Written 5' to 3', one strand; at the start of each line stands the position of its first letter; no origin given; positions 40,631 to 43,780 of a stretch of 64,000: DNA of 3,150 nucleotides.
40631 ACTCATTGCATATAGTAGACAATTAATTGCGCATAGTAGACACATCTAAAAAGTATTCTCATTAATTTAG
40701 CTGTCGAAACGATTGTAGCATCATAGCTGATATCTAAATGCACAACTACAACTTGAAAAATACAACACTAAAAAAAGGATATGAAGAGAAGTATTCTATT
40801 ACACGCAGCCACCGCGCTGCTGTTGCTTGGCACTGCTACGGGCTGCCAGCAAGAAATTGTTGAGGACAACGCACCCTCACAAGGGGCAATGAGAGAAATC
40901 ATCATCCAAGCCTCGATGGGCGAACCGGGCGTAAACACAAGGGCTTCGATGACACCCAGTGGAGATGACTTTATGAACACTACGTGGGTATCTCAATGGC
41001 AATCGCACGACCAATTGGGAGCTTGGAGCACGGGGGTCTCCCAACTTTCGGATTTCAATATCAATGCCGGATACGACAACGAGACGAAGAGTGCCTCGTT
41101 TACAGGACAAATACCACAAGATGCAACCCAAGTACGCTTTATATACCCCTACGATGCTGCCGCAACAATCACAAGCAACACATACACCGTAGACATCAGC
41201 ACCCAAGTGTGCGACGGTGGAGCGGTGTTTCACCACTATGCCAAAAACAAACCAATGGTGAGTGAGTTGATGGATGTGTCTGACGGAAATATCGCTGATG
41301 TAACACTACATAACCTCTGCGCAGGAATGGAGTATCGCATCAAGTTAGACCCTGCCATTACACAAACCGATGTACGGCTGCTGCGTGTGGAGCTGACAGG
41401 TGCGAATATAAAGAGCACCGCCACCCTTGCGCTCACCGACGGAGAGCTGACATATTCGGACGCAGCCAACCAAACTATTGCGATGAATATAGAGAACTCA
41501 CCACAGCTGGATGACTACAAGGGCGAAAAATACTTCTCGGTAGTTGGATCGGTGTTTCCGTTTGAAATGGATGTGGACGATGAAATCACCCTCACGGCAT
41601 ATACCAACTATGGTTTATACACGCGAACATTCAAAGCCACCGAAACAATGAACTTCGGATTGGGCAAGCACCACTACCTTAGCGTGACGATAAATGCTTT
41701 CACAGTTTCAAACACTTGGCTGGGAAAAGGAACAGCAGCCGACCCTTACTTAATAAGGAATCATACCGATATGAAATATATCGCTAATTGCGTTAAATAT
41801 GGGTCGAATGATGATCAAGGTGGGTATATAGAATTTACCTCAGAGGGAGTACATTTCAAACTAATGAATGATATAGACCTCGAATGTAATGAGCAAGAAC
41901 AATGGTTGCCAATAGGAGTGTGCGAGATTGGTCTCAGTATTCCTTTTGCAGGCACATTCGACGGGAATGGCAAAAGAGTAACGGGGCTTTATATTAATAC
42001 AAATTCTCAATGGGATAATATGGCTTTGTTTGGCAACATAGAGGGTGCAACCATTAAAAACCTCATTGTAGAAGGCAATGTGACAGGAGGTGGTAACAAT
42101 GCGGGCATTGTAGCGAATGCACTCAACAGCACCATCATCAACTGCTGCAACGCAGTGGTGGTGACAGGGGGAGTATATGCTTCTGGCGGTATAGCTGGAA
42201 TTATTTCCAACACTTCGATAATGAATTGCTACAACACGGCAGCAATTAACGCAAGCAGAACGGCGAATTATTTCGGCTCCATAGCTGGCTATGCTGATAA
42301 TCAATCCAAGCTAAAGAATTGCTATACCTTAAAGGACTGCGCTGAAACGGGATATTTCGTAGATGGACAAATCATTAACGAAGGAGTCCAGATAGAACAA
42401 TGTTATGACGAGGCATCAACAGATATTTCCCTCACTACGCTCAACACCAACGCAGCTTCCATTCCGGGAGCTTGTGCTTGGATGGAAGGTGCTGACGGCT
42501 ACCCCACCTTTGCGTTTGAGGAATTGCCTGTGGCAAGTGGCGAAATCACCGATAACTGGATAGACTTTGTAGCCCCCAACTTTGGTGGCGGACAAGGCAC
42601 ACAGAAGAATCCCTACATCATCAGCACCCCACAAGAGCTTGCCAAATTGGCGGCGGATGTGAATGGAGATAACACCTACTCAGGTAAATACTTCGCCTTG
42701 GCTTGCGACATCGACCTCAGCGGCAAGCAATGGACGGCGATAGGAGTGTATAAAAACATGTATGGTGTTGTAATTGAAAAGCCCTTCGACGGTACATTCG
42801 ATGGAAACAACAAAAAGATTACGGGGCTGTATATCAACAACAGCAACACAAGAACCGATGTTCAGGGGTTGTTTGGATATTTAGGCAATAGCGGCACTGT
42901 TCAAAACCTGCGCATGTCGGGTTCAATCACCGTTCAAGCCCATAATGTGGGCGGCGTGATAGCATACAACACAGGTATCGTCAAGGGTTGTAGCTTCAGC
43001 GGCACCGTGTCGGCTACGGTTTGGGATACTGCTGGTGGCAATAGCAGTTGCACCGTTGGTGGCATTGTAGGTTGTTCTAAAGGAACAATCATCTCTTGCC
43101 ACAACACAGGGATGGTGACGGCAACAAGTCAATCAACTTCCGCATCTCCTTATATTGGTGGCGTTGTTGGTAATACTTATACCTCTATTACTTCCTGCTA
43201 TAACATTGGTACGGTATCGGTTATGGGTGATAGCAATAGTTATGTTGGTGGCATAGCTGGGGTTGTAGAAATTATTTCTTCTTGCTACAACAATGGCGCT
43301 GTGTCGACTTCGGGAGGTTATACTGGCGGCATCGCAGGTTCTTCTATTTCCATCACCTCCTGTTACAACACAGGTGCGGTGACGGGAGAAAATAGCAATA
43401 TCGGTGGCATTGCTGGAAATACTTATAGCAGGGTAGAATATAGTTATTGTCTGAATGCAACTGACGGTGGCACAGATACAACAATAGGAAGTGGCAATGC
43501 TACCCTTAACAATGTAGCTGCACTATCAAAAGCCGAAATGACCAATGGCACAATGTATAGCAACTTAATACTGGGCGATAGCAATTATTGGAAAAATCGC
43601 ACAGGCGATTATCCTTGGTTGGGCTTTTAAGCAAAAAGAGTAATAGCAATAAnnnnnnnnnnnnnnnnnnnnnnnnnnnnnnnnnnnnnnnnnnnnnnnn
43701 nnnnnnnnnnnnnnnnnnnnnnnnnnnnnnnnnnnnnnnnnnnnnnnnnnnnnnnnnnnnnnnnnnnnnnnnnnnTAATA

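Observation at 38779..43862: Candidate undescribed three-part system: transmembrane TPR-AraC sensor, orphan type V pilin and small peptide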

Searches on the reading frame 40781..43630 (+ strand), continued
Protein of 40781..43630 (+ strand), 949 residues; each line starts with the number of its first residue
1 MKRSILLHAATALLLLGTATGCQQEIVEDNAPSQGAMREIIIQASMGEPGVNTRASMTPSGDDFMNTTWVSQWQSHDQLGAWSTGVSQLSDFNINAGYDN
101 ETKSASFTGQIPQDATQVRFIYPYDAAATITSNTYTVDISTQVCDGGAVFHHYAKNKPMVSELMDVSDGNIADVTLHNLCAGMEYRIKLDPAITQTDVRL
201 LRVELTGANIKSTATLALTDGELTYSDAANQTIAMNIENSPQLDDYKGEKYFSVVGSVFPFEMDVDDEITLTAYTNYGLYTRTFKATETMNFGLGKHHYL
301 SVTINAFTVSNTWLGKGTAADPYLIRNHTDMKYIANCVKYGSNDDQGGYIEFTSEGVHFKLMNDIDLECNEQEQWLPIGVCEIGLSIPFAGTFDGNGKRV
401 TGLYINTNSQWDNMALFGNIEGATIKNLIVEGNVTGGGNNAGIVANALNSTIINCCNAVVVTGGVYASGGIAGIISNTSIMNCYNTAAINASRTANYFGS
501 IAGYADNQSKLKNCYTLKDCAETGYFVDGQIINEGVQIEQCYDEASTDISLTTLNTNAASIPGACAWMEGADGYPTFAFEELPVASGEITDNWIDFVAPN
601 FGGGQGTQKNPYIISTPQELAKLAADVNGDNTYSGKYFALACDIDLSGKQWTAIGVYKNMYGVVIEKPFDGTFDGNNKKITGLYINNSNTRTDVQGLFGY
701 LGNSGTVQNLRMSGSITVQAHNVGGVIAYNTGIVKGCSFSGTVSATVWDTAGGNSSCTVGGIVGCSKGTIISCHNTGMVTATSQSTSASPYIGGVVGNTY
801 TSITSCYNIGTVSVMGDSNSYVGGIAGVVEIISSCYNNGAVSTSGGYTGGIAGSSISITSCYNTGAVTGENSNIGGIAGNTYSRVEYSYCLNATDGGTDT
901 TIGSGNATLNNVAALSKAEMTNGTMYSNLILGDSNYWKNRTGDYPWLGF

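Call 92: fold_search(model_id=the predicted structure, library=pdb)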
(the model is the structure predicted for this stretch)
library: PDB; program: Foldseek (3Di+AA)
matches with E <= 10: 445; with E <= 0.001: 23
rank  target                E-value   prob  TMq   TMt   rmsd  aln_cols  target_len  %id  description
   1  3t2l                  2.9e-08  1.00  0.19  0.56   7.9       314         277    9  Crystal structure of a Putative cell adhesion protein (BF1858) from Bacteroides fragilis NCTC 9343 at 2.33 A resolution (released 2011-08-10)
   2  4k4k_B                1.1e-07  1.00  0.19  0.57   6.1       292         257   17  Crystal structure of a putative cell adhesion protein (BACUNI_00621) from Bacteroides uniformis ATCC 8492 at 1.67 A re (released 2013-05-01)
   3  3ufi                  1.8e-07  1.00  0.19  0.52   8.0       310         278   15  Crystal structure of a putative cell adhesion protein (BACOVA_04980) from Bacteroides ovatus ATCC 8483 at 2.18 A resolut (released 2011-12-14)
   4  4k4k_A                3.7e-07  1.00  0.19  0.58   5.7       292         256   17  Crystal structure of a putative cell adhesion protein (BACUNI_00621) from Bacteroides uniformis ATCC 8492 at 1.67 A re (released 2013-05-01)
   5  3sy6_A                2.2e-06  1.00  0.17  0.47  10.2       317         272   13  Crystal structure of a fimbrial protein BF1861 [Bacteroides fragilis NCTC 9343] (BF1861) from Bacteroides fragilis NCT (released 2011-08-24)
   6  3sy6_B                4.1e-06  1.00  0.17  0.46  10.0       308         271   12  Crystal structure of a fimbrial protein BF1861 [Bacteroides fragilis NCTC 9343] (BF1861) from Bacteroides fragilis NCT (released 2011-08-24)
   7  4h40_B                2.6e-05  1.00  0.18  0.46   8.1       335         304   11  Crystal structure of a putative cell adhesion protein (BF2867) from Bacteroides fragilis NCTC 9343 at 2.57 A resolutio (released 2012-10-03)
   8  4dgu_A                3.0e-05  1.00  0.15  0.47  10.8       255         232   14  Crystal structure of a putative cell adhesion protein (BT0320) from Bacteroides thetaiotaomicron VPI-5482 at 2.37 A re (released 2012-02-15)
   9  4rdb                  5.1e-05  1.00  0.16  0.37   9.7       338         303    9  Crystal structure of an immunoreactive 32 kDa antigen PG49 (PG_0181) from Porphyromonas gingivalis W83 at 1.45 A resolut (released 2014-12-03)
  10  4h40_A                7.9e-05  1.00  0.18  0.49   7.7       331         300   10  Crystal structure of a putative cell adhesion protein (BF2867) from Bacteroides fragilis NCTC 9343 at 2.57 A resolutio (released 2012-10-03)
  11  4dgu_B                8.3e-05  1.00  0.16  0.53  10.7       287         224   13  Crystal structure of a putative cell adhesion protein (BT0320) from Bacteroides thetaiotaomicron VPI-5482 at 2.37 A re (released 2012-02-15)
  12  4gpv_B                1.9e-04  1.00  0.16  0.37  10.0       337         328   10  Crystal structure of a putative cell adhesion protein (BACEGG_00536) from Bacteroides eggerthii DSM 20697 at 1.67 A re (released 2012-09-19)
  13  8f5n_A                2.4e-04  0.97  0.08  0.20  20.7       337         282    7  Identification of an Immunodominant region on a Group A Streptococcus T-antigen Reveals Temperature-Dependent Motion i (released 2023-03-08)
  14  6jzk_A                3.6e-04  1.00  0.14  0.29   9.9       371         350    9  Structure of FimA type-1 (FimA1) prepilin of the type V major fimbrium (released 2020-04-15)
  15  4gpv_A                3.8e-04  1.00  0.15  0.33  10.4       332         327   13  Crystal structure of a putative cell adhesion protein (BACEGG_00536) from Bacteroides eggerthii DSM 20697 at 1.67 A re (released 2012-09-19)
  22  7uvk                  5.9e-04  1.00  0.21  0.16  13.5       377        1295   20  G. haemolysans IgA1 protease (released 2022-11-23)
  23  6jzk_B                8.1e-04  1.00  0.14  0.29  10.3       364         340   11  Structure of FimA type-1 (FimA1) prepilin of the type V major fimbrium (released 2020-04-15)
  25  6xjb                  1.5e-03  1.00  0.21  0.16   6.1       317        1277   19  IgA1 Protease (released 2020-12-09)
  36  6xja_P                6.7e-03  1.00  0.22  0.16   5.7       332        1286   18  Streptococcus Pneumoniae IgA1 Protease with IgA1 substrate (released 2021-01-20)
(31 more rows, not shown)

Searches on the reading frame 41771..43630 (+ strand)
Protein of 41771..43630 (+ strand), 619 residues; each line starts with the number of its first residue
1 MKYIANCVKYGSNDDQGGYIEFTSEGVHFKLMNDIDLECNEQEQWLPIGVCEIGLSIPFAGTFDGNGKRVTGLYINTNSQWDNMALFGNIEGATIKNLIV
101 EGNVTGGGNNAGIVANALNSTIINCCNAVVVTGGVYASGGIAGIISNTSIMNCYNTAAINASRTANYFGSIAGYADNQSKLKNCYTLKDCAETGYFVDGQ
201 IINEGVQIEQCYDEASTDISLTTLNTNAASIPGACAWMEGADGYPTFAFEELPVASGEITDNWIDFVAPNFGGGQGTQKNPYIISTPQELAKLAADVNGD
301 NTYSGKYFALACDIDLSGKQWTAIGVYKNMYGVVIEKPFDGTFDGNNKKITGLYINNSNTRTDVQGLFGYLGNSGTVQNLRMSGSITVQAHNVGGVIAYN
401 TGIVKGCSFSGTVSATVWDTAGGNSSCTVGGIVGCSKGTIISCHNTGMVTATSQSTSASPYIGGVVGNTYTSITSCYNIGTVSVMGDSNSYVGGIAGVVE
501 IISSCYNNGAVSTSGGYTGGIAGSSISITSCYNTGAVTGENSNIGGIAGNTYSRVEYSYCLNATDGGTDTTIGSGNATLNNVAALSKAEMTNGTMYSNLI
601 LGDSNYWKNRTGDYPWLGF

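Call 20: search_protein_families(library=pfam, proteins=[window:41771-43630:+], max_evalue=10)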
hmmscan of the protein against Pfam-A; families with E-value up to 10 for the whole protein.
window:41771-43630:+ (619 aa): 1 family
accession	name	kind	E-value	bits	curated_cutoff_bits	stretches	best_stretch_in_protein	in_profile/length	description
PF07581.17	Glug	-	1.8e-15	56.6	20.5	8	390-414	2-28/28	The GLUG motif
